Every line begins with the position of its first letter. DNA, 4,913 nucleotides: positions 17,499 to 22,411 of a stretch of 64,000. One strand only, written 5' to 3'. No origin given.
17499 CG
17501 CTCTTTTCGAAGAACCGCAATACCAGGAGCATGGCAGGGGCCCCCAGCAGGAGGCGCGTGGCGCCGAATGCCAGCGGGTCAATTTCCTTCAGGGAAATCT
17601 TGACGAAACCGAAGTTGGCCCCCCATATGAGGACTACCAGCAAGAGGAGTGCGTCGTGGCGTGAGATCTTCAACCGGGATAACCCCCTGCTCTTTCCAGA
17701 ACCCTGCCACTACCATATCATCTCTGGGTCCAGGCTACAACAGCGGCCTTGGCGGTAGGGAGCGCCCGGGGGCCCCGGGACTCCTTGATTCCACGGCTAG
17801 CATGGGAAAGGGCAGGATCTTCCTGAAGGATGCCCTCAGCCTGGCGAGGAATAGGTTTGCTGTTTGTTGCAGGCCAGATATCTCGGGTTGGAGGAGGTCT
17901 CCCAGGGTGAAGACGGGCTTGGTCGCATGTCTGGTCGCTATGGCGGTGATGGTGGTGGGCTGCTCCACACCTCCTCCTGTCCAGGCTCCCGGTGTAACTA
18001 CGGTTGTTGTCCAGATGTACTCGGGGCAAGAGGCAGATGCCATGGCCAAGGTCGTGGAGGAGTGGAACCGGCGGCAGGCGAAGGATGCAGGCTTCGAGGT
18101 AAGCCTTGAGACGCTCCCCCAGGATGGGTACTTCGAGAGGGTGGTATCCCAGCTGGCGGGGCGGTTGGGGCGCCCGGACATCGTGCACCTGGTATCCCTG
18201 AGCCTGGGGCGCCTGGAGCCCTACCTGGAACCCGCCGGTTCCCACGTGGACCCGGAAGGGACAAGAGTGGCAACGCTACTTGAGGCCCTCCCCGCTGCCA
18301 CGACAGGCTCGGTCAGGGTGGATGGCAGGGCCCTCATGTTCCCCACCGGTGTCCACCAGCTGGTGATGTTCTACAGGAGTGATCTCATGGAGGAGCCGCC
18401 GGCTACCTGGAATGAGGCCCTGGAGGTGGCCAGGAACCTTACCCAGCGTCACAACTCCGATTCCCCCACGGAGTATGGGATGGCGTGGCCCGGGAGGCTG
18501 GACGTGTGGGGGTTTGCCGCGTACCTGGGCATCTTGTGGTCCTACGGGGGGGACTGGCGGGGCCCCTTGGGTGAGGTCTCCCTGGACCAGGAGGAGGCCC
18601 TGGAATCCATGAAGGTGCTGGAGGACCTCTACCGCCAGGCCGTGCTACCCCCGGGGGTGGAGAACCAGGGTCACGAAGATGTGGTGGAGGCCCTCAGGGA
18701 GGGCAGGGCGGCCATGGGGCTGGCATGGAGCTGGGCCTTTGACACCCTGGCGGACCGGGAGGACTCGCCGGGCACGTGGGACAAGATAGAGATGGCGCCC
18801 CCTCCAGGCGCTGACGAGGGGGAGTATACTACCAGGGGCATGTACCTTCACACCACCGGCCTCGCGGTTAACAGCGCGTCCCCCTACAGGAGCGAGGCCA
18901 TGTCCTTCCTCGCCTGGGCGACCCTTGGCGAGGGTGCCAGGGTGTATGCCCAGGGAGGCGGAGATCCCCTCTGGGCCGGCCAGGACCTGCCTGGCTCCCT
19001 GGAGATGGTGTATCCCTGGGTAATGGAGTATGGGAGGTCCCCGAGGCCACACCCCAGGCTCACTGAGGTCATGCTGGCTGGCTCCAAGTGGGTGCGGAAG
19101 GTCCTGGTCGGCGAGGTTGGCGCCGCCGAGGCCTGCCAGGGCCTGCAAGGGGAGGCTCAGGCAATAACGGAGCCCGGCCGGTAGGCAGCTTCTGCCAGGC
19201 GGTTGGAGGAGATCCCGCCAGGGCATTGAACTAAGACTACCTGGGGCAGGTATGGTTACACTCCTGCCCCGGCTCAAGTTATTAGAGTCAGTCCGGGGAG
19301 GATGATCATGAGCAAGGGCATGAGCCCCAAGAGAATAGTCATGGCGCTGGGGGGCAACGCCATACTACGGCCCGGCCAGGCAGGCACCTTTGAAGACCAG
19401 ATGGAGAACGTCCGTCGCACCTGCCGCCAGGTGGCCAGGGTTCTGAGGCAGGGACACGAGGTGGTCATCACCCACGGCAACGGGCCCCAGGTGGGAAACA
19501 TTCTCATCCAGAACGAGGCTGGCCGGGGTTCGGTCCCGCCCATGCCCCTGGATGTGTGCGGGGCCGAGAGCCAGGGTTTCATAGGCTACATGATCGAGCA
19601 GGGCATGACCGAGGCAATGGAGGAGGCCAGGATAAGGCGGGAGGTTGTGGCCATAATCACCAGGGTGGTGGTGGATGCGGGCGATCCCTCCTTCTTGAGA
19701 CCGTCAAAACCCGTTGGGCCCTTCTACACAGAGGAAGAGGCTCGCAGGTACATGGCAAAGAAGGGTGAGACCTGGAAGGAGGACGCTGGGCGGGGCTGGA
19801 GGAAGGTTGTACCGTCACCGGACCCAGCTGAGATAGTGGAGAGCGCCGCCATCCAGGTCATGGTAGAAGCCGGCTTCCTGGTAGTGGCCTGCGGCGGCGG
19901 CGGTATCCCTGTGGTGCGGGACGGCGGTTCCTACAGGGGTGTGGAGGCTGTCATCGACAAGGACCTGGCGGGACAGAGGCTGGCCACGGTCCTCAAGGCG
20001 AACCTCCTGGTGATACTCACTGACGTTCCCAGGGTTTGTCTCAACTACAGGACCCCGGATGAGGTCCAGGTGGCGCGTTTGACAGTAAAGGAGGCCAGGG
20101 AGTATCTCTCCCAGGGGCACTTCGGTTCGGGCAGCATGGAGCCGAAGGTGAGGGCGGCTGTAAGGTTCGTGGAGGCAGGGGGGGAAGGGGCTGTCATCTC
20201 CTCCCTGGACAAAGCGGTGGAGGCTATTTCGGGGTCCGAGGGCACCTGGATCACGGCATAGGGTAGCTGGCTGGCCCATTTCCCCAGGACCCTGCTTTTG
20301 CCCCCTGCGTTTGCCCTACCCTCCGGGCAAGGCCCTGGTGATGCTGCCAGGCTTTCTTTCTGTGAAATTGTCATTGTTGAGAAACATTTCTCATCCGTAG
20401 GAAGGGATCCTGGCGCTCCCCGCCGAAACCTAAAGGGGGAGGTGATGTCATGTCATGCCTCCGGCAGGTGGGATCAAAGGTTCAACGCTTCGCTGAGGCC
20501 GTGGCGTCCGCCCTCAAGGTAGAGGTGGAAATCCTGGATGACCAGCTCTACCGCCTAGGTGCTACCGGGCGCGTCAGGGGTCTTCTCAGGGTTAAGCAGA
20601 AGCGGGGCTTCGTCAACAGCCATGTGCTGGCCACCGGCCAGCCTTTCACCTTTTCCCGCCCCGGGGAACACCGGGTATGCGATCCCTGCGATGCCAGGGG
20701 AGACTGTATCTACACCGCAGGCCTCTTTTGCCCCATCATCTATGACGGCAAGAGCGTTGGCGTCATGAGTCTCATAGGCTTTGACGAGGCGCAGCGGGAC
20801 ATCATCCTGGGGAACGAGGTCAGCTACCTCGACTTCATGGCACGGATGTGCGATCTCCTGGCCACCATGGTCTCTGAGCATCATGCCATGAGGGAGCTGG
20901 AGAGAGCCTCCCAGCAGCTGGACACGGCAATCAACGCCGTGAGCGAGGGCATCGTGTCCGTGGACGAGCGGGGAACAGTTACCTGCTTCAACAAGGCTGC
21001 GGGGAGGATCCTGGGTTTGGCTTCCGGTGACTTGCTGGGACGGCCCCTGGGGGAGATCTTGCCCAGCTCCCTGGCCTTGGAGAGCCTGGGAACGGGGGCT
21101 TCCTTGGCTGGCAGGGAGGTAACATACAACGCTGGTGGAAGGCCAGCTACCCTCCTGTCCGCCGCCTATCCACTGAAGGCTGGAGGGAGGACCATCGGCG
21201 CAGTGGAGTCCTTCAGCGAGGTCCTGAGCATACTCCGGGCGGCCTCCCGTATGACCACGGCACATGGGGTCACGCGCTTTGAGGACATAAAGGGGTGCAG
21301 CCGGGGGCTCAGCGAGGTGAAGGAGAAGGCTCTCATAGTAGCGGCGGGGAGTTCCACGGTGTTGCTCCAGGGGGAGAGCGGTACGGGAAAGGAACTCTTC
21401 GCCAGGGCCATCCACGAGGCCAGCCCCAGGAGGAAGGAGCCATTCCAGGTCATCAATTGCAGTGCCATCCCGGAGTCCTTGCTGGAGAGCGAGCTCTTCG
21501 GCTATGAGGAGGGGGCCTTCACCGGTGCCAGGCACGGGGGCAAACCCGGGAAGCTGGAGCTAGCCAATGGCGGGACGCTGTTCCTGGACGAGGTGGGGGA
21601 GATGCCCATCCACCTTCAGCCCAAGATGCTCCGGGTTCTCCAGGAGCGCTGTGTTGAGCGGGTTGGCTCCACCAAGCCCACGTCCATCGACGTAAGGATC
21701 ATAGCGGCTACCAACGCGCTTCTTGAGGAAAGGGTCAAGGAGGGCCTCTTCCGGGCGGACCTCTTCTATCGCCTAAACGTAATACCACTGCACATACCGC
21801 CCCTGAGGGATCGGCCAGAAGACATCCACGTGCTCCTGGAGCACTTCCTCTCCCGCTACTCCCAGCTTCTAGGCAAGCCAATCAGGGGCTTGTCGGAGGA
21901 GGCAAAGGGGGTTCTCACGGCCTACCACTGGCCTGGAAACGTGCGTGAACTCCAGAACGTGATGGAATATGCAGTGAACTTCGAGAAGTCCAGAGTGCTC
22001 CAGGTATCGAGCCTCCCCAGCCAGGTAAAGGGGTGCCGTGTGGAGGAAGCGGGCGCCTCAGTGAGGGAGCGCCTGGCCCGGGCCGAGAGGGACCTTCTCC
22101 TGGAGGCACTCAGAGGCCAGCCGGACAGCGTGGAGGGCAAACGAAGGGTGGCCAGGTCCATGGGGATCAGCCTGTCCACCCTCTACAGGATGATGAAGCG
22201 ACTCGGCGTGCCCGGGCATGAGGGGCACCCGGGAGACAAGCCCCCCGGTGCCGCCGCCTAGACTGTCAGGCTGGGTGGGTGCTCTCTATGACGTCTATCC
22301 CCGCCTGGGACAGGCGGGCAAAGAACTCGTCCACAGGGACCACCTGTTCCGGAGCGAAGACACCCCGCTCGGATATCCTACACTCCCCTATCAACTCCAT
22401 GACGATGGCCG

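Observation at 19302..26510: Sigma-54-activated, pyrrolysine-free MttB-family methyltransferase plus corrinoid protein operon in a lysine/ornithine-flavoured neighbourhood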

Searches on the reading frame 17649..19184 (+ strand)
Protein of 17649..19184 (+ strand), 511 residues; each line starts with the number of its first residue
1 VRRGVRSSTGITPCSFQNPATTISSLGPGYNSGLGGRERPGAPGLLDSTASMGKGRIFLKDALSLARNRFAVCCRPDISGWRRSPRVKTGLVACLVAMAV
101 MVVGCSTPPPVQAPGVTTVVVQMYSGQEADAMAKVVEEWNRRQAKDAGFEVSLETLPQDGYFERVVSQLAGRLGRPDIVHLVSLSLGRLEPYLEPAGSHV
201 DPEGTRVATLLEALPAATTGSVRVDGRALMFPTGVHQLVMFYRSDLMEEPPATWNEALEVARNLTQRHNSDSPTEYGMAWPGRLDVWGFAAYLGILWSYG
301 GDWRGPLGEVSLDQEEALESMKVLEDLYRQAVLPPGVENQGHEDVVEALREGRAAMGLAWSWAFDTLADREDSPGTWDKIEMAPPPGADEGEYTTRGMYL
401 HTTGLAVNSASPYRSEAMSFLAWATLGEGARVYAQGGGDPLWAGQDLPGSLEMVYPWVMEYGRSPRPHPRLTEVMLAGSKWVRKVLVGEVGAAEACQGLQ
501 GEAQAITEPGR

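Call 3: search_protein_families(library=pfam, proteins=[window:17649-19184:+])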
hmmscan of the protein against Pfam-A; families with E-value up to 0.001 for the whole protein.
window:17649-19184:+ (511 aa): 2 families
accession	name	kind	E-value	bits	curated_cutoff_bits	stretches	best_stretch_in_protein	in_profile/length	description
PF01547.30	SBP_bac_1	-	2.8e-26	93.7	26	1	126-425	2-301/307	Bacterial extracellular solute-binding protein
PF13416.11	SBP_bac_8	-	1.8e-20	74.4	27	1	145-437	8-256/279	Bacterial extracellular solute-binding protein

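Call 27: search_protein_families(library=ncbifam, proteins=[window:17649-19184:+], max_evalue=0.00001)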
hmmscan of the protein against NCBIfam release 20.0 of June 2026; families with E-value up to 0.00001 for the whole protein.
window:17649-19184:+ (511 aa): 1 family
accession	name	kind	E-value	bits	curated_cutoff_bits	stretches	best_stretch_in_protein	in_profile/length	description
NF007011.0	PRK09474.1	equivalog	1.6e-08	33.8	291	1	130-368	40-262/396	maltose/maltodextrin ABC transporter substrate-binding protein MalE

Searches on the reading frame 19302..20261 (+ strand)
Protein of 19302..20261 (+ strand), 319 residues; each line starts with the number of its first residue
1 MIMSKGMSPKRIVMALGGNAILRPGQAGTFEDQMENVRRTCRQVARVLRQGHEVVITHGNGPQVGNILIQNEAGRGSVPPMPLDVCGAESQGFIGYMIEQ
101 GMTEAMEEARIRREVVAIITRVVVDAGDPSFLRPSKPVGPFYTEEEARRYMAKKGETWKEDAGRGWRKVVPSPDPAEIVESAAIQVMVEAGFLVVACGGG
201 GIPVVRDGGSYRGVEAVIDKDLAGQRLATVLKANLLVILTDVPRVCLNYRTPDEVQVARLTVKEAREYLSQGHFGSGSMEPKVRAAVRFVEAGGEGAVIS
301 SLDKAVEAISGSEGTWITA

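Call 3: search_protein_families(library=pfam, proteins=[window:19302-20261:+])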
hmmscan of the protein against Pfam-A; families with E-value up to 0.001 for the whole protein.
window:19302-20261:+ (319 aa): 1 family
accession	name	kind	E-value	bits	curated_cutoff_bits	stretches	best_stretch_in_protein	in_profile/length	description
PF00696.33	AA_kinase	-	1.3e-28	100.8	24.9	1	10-299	1-232/234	Amino acid kinase family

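Call 27: search_protein_families(library=ncbifam, proteins=[window:19302-20261:+], max_evalue=0.00001)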
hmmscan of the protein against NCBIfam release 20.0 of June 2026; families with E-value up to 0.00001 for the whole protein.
window:19302-20261:+ (319 aa): 9 families
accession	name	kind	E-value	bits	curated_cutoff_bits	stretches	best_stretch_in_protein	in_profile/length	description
TIGR00746.1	arcC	equivalog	2.1e-125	417.9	358.25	1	10-318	1-308/309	carbamate kinase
NF009008.0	PRK12354.1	subfamily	1.4e-101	339.7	361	1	11-318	2-299/308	carbamate kinase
NF009007.0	PRK12352.1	subfamily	1.9e-100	335.8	266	1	10-318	3-314/316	carbamate kinase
NF006926.0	PRK09411.1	equivalog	3.5e-76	256.2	416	1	10-318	2-296/297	carbamate kinase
TIGR00761.1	argB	equivalog_domain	1.3e-12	47.8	151.3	1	201-299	136-231/231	acetylglutamate kinase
NF010659.0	PRK14058.1-1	equivalog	7.6e-10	38.3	223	1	179-308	138-257/267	[LysW]-aminoadipate kinase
NF010661.0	PRK14058.1-3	equivalog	3.7e-07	29.5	251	0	186-316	146-269/283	acetylglutamate/acetylaminoadipate kinase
NF010662.0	PRK14058.1-4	equivalog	1e-06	28.2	194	1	218-317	168-261/264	[LysW]-aminoadipate/[LysW]-glutamate kinase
TIGR01027.1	proB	equivalog_domain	3.3e-06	26.5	186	0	220-305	145-238/363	glutamate 5-kinase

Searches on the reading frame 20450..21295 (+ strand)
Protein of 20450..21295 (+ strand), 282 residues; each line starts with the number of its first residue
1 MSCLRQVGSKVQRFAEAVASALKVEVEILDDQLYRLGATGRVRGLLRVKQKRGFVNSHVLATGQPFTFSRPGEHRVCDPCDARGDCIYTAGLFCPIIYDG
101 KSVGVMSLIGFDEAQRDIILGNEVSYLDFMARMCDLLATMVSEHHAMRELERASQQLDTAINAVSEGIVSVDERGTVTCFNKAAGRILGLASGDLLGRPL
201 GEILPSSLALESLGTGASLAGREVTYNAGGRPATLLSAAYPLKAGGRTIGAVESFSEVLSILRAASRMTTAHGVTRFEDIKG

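Call 48: find_homologous_proteins(query=window:20450-21295:+)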
Query seq(282 aa) (282 aa): 1 proteins with E <= 0.001 among 3471 candidates.
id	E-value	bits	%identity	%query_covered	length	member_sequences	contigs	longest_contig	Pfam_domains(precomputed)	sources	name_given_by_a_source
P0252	6.5e-5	40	40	20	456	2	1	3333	PF08447.19,PF13426.14,PF13188.14,PF08448.17,PF00989.32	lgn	-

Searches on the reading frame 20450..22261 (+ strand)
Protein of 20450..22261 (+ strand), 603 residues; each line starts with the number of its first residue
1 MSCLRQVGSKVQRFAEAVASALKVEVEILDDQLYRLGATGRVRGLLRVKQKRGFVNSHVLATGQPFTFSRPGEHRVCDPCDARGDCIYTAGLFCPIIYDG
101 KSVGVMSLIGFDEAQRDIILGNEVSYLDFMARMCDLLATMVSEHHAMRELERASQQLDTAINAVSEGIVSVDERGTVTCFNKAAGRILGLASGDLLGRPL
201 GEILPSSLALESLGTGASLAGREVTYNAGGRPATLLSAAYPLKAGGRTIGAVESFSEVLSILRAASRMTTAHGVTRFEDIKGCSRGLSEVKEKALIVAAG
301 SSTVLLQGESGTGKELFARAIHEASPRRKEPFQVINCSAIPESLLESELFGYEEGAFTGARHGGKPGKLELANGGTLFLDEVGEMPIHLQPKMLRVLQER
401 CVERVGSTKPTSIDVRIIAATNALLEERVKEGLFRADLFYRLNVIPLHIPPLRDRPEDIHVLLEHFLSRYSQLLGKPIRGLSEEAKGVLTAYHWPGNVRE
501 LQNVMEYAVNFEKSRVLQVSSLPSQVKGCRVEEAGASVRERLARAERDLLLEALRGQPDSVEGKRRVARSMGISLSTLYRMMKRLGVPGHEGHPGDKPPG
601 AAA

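Call 3: search_protein_families(library=pfam, proteins=[window:20450-22261:+])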
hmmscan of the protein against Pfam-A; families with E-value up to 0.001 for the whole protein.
window:20450-22261:+ (603 aa): 12 families
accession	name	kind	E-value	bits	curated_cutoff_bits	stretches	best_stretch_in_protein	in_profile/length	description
PF00158.32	Sigma54_activat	-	8.9e-68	227.7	20.2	1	282-447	3-167/168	Sigma-54 interaction domain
PF25601.1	AAA_lid_14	-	5.2e-26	90.7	27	1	453-528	1-76/87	AAA+ ATPase lid domain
PF14532.12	Sigma54_activ_2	-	2.2e-17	64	25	1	284-452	4-138/138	Sigma-54 interaction domain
PF01078.27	Mg_chelatase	-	1.8e-08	34.5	20.3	1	286-400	7-133/207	Magnesium chelatase, subunit ChlI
PF13185.12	GAF_2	-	7.9e-07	29.8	28.6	1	43-118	45-123/136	GAF domain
PF00989.32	PAS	-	1.4e-06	28.8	22.6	1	156-204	2-50/113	PAS fold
PF07728.20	AAA_5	-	2.1e-06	28.2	22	1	304-425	2-125/139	AAA domain (dynein-related subfamily)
PF08448.16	PAS_4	-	7.5e-06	26.6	23.1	1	162-258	2-105/110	PAS fold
PF13426.13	PAS_9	-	0.00023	21.8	27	1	166-245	2-87/103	PAS domain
PF13188.13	PAS_8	-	0.00031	21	21.8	0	156-210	2-53/65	PAS domain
PF01590.32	GAF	-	0.00039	21.4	22.4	0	45-115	46-110/133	GAF domain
PF18024.7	HTH_50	-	0.00089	19.3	27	0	537-587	3-49/50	Helix-turn-helix domain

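Call 21: list_cluster_members(proteins=[P0001, window:20450-22261:+, window:22266-23441:-, window:25822-26469:+])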
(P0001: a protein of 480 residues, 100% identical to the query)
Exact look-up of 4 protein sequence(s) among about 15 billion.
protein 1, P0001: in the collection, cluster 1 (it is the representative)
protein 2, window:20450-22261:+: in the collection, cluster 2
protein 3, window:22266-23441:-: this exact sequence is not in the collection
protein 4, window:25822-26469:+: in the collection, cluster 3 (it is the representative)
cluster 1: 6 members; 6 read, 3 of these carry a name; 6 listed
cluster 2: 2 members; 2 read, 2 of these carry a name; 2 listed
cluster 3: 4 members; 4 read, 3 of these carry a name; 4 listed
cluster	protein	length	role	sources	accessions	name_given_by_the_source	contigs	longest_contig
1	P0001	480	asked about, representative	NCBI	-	-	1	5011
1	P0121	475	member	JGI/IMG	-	trimethylamine--corrinoid protein Co-methyltransferase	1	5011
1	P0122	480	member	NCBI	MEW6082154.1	MAG: trimethylamine methyltransferase family protein [Bacillota bacterium]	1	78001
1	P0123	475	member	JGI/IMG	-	trimethylamine--corrinoid protein Co-methyltransferase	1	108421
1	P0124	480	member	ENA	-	-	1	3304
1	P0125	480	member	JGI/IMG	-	-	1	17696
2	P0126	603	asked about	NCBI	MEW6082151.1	MAG: sigma 54-interacting transcriptional regulator [Bacillota bacterium]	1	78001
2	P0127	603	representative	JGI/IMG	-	transcriptional regulator with PAS, ATPase and Fis domain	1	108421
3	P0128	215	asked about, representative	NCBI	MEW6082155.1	MAG: corrinoid protein [Bacillota bacterium]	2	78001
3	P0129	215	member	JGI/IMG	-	5-methyltetrahydrofolate--homocysteine methyltransferase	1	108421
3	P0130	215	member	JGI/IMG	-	5-methyltetrahydrofolate--homocysteine methyltransferase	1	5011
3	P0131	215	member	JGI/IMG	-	-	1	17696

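Call 27: search_protein_families(library=ncbifam, proteins=[window:20450-22261:+], max_evalue=0.00001)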
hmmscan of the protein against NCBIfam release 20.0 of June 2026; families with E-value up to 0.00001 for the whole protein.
window:20450-22261:+ (603 aa): 28 families (the best 25 are shown)
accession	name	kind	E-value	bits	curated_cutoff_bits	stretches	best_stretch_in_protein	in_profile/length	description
NF041552.1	TF_PrdR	equivalog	1.1e-114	383.9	795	1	142-583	121-574/577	sigma-54 dependent transcriptional regulator PrdR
TIGR02329.1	propionate_PrpR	equivalog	1.8e-96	323.9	499.2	1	260-583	195-525/526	propionate catabolism operon regulatory protein PrpR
TIGR01817.1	nifA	equivalog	4.7e-95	319.4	528.85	1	269-535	187-451/534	nif-specific transcriptional activator NifA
TIGR02915.1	PEP_resp_reg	equivalog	6e-95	318.7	502.6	1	263-587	124-444/445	PEP-CTERM-box response regulator transcription factor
NF011953.0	PRK15424.1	equivalog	2.1e-92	310.5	703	1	270-584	211-533/538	propionate catabolism operon regulatory protein PrpR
NF008469.0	PRK11361.1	equivalog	6.2e-92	308.7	714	1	281-580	146-449/461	acetoacetate metabolism transcriptional regulator AtoC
NF003451.0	PRK05022.1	equivalog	7.9e-92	308.6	476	1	275-587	187-510/512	nitric oxide reductase transcriptional regulator NorR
NF050807.1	TransRegFlbDCaul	equivalog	6.7e-87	292.2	750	1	291-579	131-432/454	sigma-54-dependent transcriptional regulator FlbD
NF011958.0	PRK15429.1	equivalog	1.4e-86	291.7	830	1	276-587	377-686/692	formate hydrogenlyase transcriptional activator FlhA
TIGR01818.1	ntrC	equivalog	3.3e-86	289.9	558.6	1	299-544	155-401/463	nitrogen regulation protein NR(I)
NF038308.1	RNA_repair_RtcR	equivalog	3.9e-82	276.8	650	1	266-546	168-456/530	RNA repair transcriptional activator RtcR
NF041906.1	V4R_TF_MobR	exception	5.3e-82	276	999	1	294-580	247-540/544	phenol degradation transcriptional regulator MobR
NF049963.1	RespRegFlgRCampy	domain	3.2e-77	260.2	750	1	278-511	134-366/429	fla regulon two-component system response regulator FlgR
NF007689.0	PRK10365.1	equivalog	2.8e-75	253.8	760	1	269-581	131-438/441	sigma-54-dependent response regulator transcription factor ZraR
NF008085.0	PRK10820.1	equivalog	7.2e-75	252.6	576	1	150-579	75-504/520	transcriptional regulator TyrR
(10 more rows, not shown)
